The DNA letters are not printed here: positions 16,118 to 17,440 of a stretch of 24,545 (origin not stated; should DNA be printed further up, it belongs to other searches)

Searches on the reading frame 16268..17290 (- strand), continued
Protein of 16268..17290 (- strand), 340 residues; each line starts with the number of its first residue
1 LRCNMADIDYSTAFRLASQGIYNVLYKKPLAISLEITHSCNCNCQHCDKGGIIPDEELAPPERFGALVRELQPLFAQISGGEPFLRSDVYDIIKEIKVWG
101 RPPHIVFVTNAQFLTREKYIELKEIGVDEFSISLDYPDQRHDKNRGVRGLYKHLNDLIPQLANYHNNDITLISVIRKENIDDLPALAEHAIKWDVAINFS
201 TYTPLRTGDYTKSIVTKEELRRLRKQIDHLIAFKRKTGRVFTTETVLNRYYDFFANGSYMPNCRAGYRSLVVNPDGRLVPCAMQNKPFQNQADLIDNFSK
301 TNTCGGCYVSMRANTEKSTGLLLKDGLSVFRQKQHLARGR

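Call 17: search_protein_families(library=pfam, proteins=[L017:2090-2773:+, L040:5060-5989:+, L052:5396-6001:+, L009:7103-8131:+, L063:7018-7284:-, L044:3953-4465:-, L054:4243-5055:+, L054:7972-8526:-, L039:1570-2532:-, L011:3085-4764:+], max_evalue=0.001)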
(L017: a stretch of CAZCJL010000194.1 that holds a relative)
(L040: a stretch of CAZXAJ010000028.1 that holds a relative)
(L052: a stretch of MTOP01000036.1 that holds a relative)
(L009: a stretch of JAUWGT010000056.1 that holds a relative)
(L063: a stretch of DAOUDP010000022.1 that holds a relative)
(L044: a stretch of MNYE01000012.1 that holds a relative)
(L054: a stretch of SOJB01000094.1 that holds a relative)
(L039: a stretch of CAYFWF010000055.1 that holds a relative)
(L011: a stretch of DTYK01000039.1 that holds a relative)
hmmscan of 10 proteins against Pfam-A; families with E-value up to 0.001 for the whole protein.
L017:2090-2773:+ (227 aa): 1 family
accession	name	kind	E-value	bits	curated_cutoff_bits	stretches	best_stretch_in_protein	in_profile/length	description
PF09335.16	VTT_dom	-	2.2e-10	41.5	33.9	1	66-182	1-121/123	VTT domain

L040:5060-5989:+ (309 aa): 8 families
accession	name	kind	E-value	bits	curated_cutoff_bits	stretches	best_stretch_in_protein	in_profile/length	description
PF13489.12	Methyltransf_23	-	9.5e-25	87.7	27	1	104-248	19-163/164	Methyltransferase domain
PF08241.18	Methyltransf_11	-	2.2e-18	67.1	21.2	1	112-201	1-94/95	Methyltransferase domain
PF13847.12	Methyltransf_31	-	1.4e-14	54.4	27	1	106-206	2-113/145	Methyltransferase domain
PF13649.12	Methyltransf_25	-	1.7e-14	54.7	27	1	112-198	2-97/97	Methyltransferase domain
PF08242.18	Methyltransf_12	-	5.8e-12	46.6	30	1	112-200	1-98/98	Methyltransferase domain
PF07021.18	MetW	-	6e-10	39.5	21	1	105-195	11-103/193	Methionine biosynthesis protein MetW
PF02353.26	CMAS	-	0.00014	21.7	27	1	104-203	59-165/273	Mycolic acid cyclopropane synthetase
PF01209.24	Ubie_methyltran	-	0.00041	20.2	20.1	0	105-201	45-150/233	ubiE/COQ5 methyltransferase family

L052:5396-6001:+ (201 aa): 1 family
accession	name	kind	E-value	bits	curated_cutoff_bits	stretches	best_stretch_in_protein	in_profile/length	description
PF01066.26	CDP-OH_P_transf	-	1.3e-12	48.8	22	1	15-103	5-93/152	CDP-alcohol phosphatidyltransferase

L009:7103-8131:+ (342 aa): 1 family
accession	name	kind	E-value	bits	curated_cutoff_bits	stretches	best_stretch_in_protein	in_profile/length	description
PF03706.18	LPG_synthase_TM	-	3.5e-29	102.6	33.4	1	22-328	9-302/302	Lysylphosphatidylglycerol synthase TM region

L063:7018-7284:- (88 aa): 7 families
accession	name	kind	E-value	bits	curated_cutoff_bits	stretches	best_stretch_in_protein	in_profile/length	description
PF00037.32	Fer4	-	4.8e-08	32.9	21.1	1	3-25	2-24/24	4Fe-4S binding domain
PF12797.12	Fer4_2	-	1.9e-06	27.9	24.5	0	5-20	6-21/22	4Fe-4S binding domain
PF12838.12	Fer4_7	-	5.4e-06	27.2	27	1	9-58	2-52/52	4Fe-4S dicluster domain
PF13237.11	Fer4_10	-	7.2e-06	26.3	25.5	1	3-55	3-53/53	4Fe-4S dicluster domain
PF12798.12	Fer4_3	-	6.7e-05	23.9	27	0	38-57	1-14/15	4Fe-4S binding domain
PF13187.11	Fer4_9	-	0.00045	20.6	27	0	8-57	1-50/52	4Fe-4S dicluster domain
PF14843.11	GF_recep_IV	-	0.00055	20.2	29.5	1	10-58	49-95/132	Growth factor receptor domain IV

L044:3953-4465:- (170 aa): 1 family
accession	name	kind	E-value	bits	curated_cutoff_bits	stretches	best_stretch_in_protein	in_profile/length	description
PF01467.32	CTP_transf_like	-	4.7e-27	95.2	21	1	5-133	1-132/133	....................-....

L054:4243-5055:+ (270 aa): 3 families
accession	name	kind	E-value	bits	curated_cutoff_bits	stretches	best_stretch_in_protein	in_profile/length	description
PF14748.11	P5CR_dimer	-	1.5e-35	122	25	1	166-270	1-105/105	Pyrroline-5-carboxylate reductase dimerisation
PF03807.23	F420_oxidored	-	9.5e-20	71.4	21.6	1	9-103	1-94/94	NADP oxidoreductase coenzyme F420-dependent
PF03446.21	NAD_binding_2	-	3.9e-05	24.2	21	1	9-87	1-75/161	NAD binding domain of 6-phosphogluconate dehydrogenase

L054:7972-8526:- (184 aa): 4 families
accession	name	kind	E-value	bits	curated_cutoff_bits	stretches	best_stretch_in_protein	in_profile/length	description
PF03602.21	Cons_hypoth95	-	6.1e-43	147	24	1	1-178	1-181/182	Conserved hypothetical protein 95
PF05175.20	MTS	-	9e-06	25.9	23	1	38-124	29-111/170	Methyltransferase small domain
PF02086.21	MethyltransfD12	-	0.00053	20.2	22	0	92-124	156-188/253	D12 class N6 adenine-specific DNA methyltransferase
PF13649.12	Methyltransf_25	-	0.00054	21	27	0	46-117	1-70/97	Methyltransferase domain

L039:1570-2532:- (320 aa): 0 families

L011:3085-4764:+ (559 aa): 2 families
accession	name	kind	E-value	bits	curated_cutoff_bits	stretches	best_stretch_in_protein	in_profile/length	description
PF13860.13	FlgD_ig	-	8.6e-10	38.9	27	1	492-544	21-73/79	FlgD Ig-like domain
PF18962.6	Por_Secre_tail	-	6.2e-06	26.9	27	1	476-556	2-74/75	Secretion system C-terminal sorting domain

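Call 24: search_solved_structures(query=A1, max_evalue=0.001)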
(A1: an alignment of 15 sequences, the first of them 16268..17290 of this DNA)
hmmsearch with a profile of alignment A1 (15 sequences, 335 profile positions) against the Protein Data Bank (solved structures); distinct sequences matched with E-value up to 0.001: 22.
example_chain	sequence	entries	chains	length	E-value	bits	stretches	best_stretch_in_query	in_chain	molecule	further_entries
2fb2_A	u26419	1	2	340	7.3e-10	41.4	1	28-200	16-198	Molybdenum cofactor biosynthesis protein A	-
6c8v_A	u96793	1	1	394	1.1e-09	40.8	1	24-279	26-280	Coenzyme PQQ synthesis protein E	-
1tv7_A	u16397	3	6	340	2.1e-09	39.9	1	28-200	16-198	Molybdenum cofactor biosynthesis protein A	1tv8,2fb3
7tol_A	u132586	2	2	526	3.5e-09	39.2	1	28-132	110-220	glycerol dibiphytanyl glycerol tetraether - macrocyclic archaeol synthase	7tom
7vob_C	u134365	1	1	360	7.9e-09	38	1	33-188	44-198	Cytosylglucuronate decarboxylase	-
7voc_C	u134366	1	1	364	8.1e-09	38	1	33-188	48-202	Cytosylglucuronate decarboxylase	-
8wm2_A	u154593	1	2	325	1.1e-08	37.5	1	13-131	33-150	Fe-S radical SAM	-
6efn_A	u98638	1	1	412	1.7e-08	36.9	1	25-281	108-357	Sporulation killing factor maturation protein SkfB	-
5wgg_A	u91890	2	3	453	2.9e-08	36.2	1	27-285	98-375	Radical SAM domain protein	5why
7wzv_A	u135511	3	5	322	3.4e-07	32.6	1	25-113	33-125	4Fe-4S cluster-binding domain-containing protein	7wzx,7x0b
9dfu_A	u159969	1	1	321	2e-06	30.1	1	22-187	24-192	Radical SAM core domain-containing protein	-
5vsl_A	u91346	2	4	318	4.2e-06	29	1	23-181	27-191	Radical S-adenosyl methionine domain-containing protein 2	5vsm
6q2p_A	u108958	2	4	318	5.8e-06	28.6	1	23-180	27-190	Radical S-adenosyl methionine domain-containing protein 2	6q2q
4m7t_A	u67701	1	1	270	1.4e-05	27.4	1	27-129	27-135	BtrN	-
7n7h_A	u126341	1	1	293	1.4e-05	27.3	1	25-235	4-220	VIPERIN-LIKE ENZYME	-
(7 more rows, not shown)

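Call 34: predict_structure(alignment_id=A2)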
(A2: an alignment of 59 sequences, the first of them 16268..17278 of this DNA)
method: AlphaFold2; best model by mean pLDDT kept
length: 336 residues; sequences in the alignment: 59
mean_pLDDT: 93.7   pTM: 0.92
mean pLDDT of the five models: 93.7, 93.5, 93.1, 92.9, 92.9
residues with pLDDT >= 90: 287; 70-90: 43; 50-70: 5; < 50: 1
segments of 3 or more residues with pLDDT < 50: none
pLDDT, mean of each block of 10 residues (from residue 1): 76 94 96 92 80 97 97 96 98 94 98 98 97 96 96 98 96 97 98 95 90 98 98 95 98 94 96 89 92 93 93 93 88 72
secondary structure, 60 per line:
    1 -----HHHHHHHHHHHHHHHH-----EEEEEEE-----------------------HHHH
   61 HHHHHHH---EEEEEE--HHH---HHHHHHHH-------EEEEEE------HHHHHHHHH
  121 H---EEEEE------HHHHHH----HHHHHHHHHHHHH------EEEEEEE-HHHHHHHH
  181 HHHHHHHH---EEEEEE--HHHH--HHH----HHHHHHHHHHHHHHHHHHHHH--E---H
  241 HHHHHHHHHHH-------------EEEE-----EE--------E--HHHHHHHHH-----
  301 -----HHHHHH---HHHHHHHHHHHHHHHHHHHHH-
elements in order: H6-21 E27-33 H57-67 E71-76 H85-92 E100-105 H112-121 E125-129 H136-141 H146-158 E165-171 H173-188 E192-197 H200-203 H213-233 H240-251 E265-268 H287-295 H306-311 H315-335

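Call 46: search_protein_families(library=pfam, proteins=[L058:2869-5355:+, L048:4834-5988:+, L016:2706-4202:+, L013:7387-8406:+, L021:4613-5452:+, L020:4889-5728:+, L031:7025-7384:+, L048:7146-7748:+, L081:6976-8616:+, L052:7728-8672:+], max_evalue=0.001)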
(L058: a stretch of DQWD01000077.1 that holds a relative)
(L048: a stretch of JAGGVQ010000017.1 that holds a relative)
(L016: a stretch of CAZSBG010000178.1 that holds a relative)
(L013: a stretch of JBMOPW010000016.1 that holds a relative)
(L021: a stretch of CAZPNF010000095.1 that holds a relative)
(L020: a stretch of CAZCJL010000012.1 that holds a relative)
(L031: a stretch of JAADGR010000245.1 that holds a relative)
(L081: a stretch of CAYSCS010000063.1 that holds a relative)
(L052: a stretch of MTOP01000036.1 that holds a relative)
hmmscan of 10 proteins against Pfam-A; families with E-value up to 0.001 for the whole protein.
L058:2869-5355:+ (828 aa): 0 families

L048:4834-5988:+ (384 aa): 7 families
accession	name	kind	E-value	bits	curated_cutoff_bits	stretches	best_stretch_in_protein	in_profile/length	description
PF00534.26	Glycos_transf_1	-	5.2e-33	114.4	26.4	1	206-358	15-170/172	Glycosyl transferases group 1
PF13692.12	Glyco_trans_1_4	-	5.4e-23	82.3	27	1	207-346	2-142/142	Glycosyl transferases group 1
PF13439.12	Glyco_transf_4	-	7.4e-14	52.6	28.5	1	26-196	3-169/170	Glycosyltransferase Family 4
PF20706.3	GT4-conflict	-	3.7e-08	33.2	26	1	181-311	169-309/385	Family 4 Glycosyltransferase in conflict systems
PF13579.12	Glyco_trans_4_4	-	1.6e-07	32.2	29.7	1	31-192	7-158/158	Glycosyl transferase 4-like domain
PF13524.12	Glyco_trans_1_2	-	1.5e-06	28.7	25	1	236-374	13-142/144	Glycosyl transferase-like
PF13477.12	Glyco_trans_4_2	-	1.2e-05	25.9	23.4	1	25-104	7-80/139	Glycosyl transferase 4-like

L016:2706-4202:+ (498 aa): 2 families
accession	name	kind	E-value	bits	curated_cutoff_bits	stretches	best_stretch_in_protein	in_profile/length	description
PF00501.34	AMP-binding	-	3e-55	188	29.9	1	1-325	89-384/384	AMP-binding enzyme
PF23562.2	AMP-binding_C_3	-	1.4e-13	51.7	20.8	1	363-497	2-121/124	AMP-binding enzyme C-terminal domain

L013:7387-8406:+ (339 aa): 0 families

L021:4613-5452:+ (279 aa): 1 family
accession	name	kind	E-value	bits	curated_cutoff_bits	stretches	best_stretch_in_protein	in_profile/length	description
PF02811.25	PHP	-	1.4e-21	77.9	26.4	1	11-208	1-164/164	PHP domain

L020:4889-5728:+ (279 aa): 7 families
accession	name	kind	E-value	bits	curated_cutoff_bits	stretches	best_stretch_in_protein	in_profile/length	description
PF10609.15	ParA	-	5.4e-96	321.2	27.1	1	28-273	2-245/246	NUBPL iron-transfer P-loop NTPase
PF01656.29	CbiA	-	2.9e-11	43.9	25.4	1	33-250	2-122/125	CobQ/CobB/MinD/ParA nucleotide binding domain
PF13614.12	AAA_31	-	4.9e-10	40.1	27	1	33-69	5-41/177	AAA domain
PF02374.21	ArsA_ATPase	-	1.9e-06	27.8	24.3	1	30-67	1-38/305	Anion-transporting ATPase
PF09140.17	MipZ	-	2.8e-05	24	20.7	1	31-78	2-49/262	ATPase MipZ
PF00142.24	Fer4_NifH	-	0.00017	21.6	25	0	33-67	3-37/271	4Fe-4S iron sulfur cluster binding proteins, NifH/frxC family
PF20720.3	nSTAND3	-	0.00031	20.9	27.2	1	29-61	16-48/155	Novel STAND NTPase 3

L031:7025-7384:+ (119 aa): 1 family
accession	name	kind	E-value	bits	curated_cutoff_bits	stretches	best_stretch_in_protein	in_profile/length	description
PF06146.17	PsiE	-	4.3e-27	95.1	23.9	1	13-118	2-106/122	Phosphate-starvation-inducible E family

L048:7146-7748:+ (200 aa): 1 family
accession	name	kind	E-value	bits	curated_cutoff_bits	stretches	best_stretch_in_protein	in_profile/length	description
PF01066.26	CDP-OH_P_transf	-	1.4e-18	68.1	22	1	28-175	3-149/152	CDP-alcohol phosphatidyltransferase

L081:6976-8616:+ (546 aa): 3 families
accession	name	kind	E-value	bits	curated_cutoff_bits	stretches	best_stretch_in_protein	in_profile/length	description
PF00781.29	DAGK_cat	-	1.8e-22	79.7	23.6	1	245-367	2-124/125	Diacylglycerol kinase catalytic domain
PF09335.16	VTT_dom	-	2e-11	44.9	33.9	1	71-188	1-122/123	VTT domain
PF19279.4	YegS_C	-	4.7e-11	43.1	27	1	441-537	59-158/158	YegS C-terminal NAD kinase beta sandwich-like domain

L052:7728-8672:+ (314 aa): 2 families
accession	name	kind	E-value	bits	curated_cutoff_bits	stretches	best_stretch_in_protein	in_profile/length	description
PF00781.29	DAGK_cat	-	1.2e-21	77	23.6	1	15-138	1-124/125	Diacylglycerol kinase catalytic domain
PF19279.4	YegS_C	-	5e-07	30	27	1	179-307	37-157/158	YegS C-terminal NAD kinase beta sandwich-like domain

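Call 64: search_protein_representatives(alignment_id=A2)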
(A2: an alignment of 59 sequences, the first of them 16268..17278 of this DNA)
Query: 59 sequences, 334 profile positions. Proteins with E-value up to 0.001 (for the whole library): 59635; up to 1e-10: 15252; up to 1e-30: 185. The best 150 are listed.
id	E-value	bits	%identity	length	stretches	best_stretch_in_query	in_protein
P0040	1.5e-145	500.5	-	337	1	1-332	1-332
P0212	4.2e-122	423.5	-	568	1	9-328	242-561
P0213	1.1e-117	408.9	-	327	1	1-328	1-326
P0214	1.2e-111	389.1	-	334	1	10-326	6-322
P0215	1.5e-111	388.8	-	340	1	2-325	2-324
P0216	5.4e-110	383.7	-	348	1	6-326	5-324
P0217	3.4e-106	371.2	-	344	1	2-328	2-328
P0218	6.5e-104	363.7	-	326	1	12-327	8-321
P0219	3.5e-96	338.3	-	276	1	1-241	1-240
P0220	6.6e-95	334.0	-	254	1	51-304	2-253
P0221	3.9e-92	324.9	-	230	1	101-327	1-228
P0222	2.9e-88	312.2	-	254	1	46-295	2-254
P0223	1.4e-87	310.0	-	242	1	6-235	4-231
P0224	2.4e-84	299.3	-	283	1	11-230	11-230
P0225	1.1e-80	287.3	-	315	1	7-313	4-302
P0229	2.4e-69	250.0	-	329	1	18-316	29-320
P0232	6.2e-66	238.8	-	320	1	16-315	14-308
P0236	6.5e-63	228.9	-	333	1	9-315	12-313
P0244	2.6e-59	217.0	-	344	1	8-314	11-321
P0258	8.4e-56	205.5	-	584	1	9-313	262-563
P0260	3.2e-55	203.6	-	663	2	28-287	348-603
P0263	2.7e-54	200.6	-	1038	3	43-306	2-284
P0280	3.7e-49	183.6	-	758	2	25-283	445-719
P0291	1.4e-45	171.9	-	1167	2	23-277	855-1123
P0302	1.1e-42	162.4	-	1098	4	28-289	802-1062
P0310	1.5e-40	155.4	-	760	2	14-280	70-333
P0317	4.0e-39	150.7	-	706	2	23-279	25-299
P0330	3.3e-36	141.1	-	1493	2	22-277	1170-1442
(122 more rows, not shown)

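Call 65: search_protein_families(library=pfam, proteins=[P0212, P0258, P0260, P0280, P0291, P0263, P0302, P0330, P0310, P0317], max_evalue=0.0001)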
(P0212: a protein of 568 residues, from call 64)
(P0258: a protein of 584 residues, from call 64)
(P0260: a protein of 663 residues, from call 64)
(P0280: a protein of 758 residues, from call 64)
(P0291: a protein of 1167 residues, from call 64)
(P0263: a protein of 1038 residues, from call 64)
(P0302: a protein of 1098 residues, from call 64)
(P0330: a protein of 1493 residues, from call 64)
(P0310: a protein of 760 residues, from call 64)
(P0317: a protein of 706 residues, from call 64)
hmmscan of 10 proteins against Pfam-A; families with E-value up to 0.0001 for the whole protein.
P0212 (568 aa): 2 families
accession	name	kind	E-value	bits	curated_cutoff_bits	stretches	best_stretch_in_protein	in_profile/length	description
PF04055.27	Radical_SAM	-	5.1e-17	63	29.5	1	264-415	2-163/166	Radical SAM superfamily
PF09335.16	VTT_dom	-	3.4e-10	40.9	33.9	1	65-181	1-121/123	VTT domain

P0258 (584 aa): 3 families
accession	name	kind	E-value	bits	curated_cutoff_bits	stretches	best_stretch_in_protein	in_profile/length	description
PF04055.27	Radical_SAM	-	1.7e-15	58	29.5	1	283-436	1-165/166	Radical SAM superfamily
PF00483.29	NTP_transferase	-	7.3e-15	55.6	21.2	1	5-235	2-242/245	Nucleotidyl transferase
PF12804.13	NTP_transf_3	-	9e-13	49.1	27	1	5-133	1-120/160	MobA-like NTP transferase domain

P0260 (663 aa): 3 families
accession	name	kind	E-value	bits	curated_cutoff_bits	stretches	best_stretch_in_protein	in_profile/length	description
PF04055.27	Radical_SAM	-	6.6e-53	179.7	29.5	2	351-505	2-165/166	Radical SAM superfamily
PF13186.11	SPASM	-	3e-21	75.9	21.5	2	249-308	1-66/67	Iron-sulfur cluster-binding domain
PF13353.11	Fer4_12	-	2.4e-19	70.4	22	2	354-452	13-115/137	4Fe-4S single cluster domain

P0280 (758 aa): 4 families
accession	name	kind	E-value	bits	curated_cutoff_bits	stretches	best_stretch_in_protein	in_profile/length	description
PF04055.27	Radical_SAM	-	1.4e-58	198.2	29.5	2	138-289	3-165/166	Radical SAM superfamily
PF13353.11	Fer4_12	-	2.1e-14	54.4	22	2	455-560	14-121/137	4Fe-4S single cluster domain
PF13186.11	SPASM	-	2.4e-13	50.6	21.5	2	694-749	1-66/67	Iron-sulfur cluster-binding domain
PF00702.32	Hydrolase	-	2.4e-05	25.3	26.4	0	250-330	99-171/191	haloacid dehalogenase-like hydrolase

P0291 (1167 aa): 6 families
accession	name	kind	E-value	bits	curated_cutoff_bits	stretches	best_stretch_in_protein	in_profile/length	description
PF04055.27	Radical_SAM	-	6.3e-48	163.5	29.5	2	529-682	3-164/166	Radical SAM superfamily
PF00535.33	Glycos_transf_2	-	1.4e-24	87.4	23.3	1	10-180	1-167/168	Glycosyl transferase family 2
PF13186.11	SPASM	-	1.6e-15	57.6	21.5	2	750-807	1-63/67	Iron-sulfur cluster-binding domain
PF13641.12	Glyco_tranf_2_3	-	1.5e-14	55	27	1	9-222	3-216/230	Glycosyltransferase like family 2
PF13353.11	Fer4_12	-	1.8e-10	41.7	22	0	530-614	12-100/137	4Fe-4S single cluster domain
PF13632.12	Glyco_trans_2_3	-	3.5e-07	30.7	27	1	88-226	1-132/198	Glycosyl transferase family group 2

P0263 (1038 aa): 7 families
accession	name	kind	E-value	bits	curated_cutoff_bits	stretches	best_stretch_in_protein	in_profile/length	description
PF04055.27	Radical_SAM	-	9e-60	202.1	29.5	3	2-136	14-158/166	Radical SAM superfamily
PF00535.33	Glycos_transf_2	-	7.4e-28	98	23.3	1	544-669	1-116/168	Glycosyl transferase family 2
PF10111.15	Glyco_tranf_2_2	-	4.6e-16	59.6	27.3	1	544-760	1-207/276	Glycosyltransferase like family 2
PF13353.11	Fer4_12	-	1.3e-11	45.4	22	0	305-384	15-99/137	4Fe-4S single cluster domain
PF13186.11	SPASM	-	4.6e-11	43.3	21.5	1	223-281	1-66/67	Iron-sulfur cluster-binding domain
PF13641.12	Glyco_tranf_2_3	-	1.1e-08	35.8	27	1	543-776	3-217/230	Glycosyltransferase like family 2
PF02709.20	Glyco_transf_7C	-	9.3e-06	25.6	23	1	707-764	10-67/78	N-terminal domain of galactosyltransferase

P0302 (1098 aa): 3 families
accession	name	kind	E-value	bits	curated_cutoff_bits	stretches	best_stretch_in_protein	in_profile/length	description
PF04055.27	Radical_SAM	-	9.5e-58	195.5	29.5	4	9-121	1-120/166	Radical SAM superfamily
PF13186.11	SPASM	-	1.2e-24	86.8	21.5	3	1032-1092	1-66/67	Iron-sulfur cluster-binding domain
PF13353.11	Fer4_12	-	6.7e-19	69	22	1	12-103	12-111/137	4Fe-4S single cluster domain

P0330 (1493 aa): 8 families
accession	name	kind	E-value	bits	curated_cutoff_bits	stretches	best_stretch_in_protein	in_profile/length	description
PF04055.27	Radical_SAM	-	2.2e-40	139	29.5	2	859-997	20-166/166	Radical SAM superfamily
PF00535.33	Glycos_transf_2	-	1.1e-30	107.2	23.3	1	6-176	1-167/168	Glycosyl transferase family 2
PF13641.12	Glyco_tranf_2_3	-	3.8e-16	60.3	27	1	3-218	1-213/230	Glycosyltransferase like family 2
PF13632.12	Glyco_trans_2_3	-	6.4e-10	39.6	27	1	84-223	1-133/198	Glycosyl transferase family group 2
PF13186.11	SPASM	-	4.8e-09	36.8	21.5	1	1063-1126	1-66/67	Iron-sulfur cluster-binding domain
PF10111.15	Glyco_tranf_2_2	-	1.4e-08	35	27.3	1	7-219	2-222/276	Glycosyltransferase like family 2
PF13353.11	Fer4_12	-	1.2e-07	32.5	22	0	859-944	28-115/137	4Fe-4S single cluster domain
PF13712.12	Glyco_tranf_2_5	-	1.7e-05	25.1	27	0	8-182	2-154/210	Glycosyltransferase like family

P0310 (760 aa): 3 families
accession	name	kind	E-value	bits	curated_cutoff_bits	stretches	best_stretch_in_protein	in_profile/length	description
PF04055.27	Radical_SAM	-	2.3e-50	171.5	29.5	2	88-235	3-158/166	Radical SAM superfamily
PF13353.11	Fer4_12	-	2.8e-16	60.5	22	2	91-192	14-118/137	4Fe-4S single cluster domain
PF13186.11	SPASM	-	1e-11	45.4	21.5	2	685-741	1-67/67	Iron-sulfur cluster-binding domain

P0317 (706 aa): 3 families
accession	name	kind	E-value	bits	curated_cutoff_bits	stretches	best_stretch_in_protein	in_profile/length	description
PF04055.27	Radical_SAM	-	2.2e-49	168.3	29.5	2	34-193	3-166/166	Radical SAM superfamily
PF13186.11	SPASM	-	6.4e-11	42.8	21.5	2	639-694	1-66/67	Iron-sulfur cluster-binding domain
PF13353.11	Fer4_12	-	3.7e-08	34.2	22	0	388-490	10-112/137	4Fe-4S single cluster domain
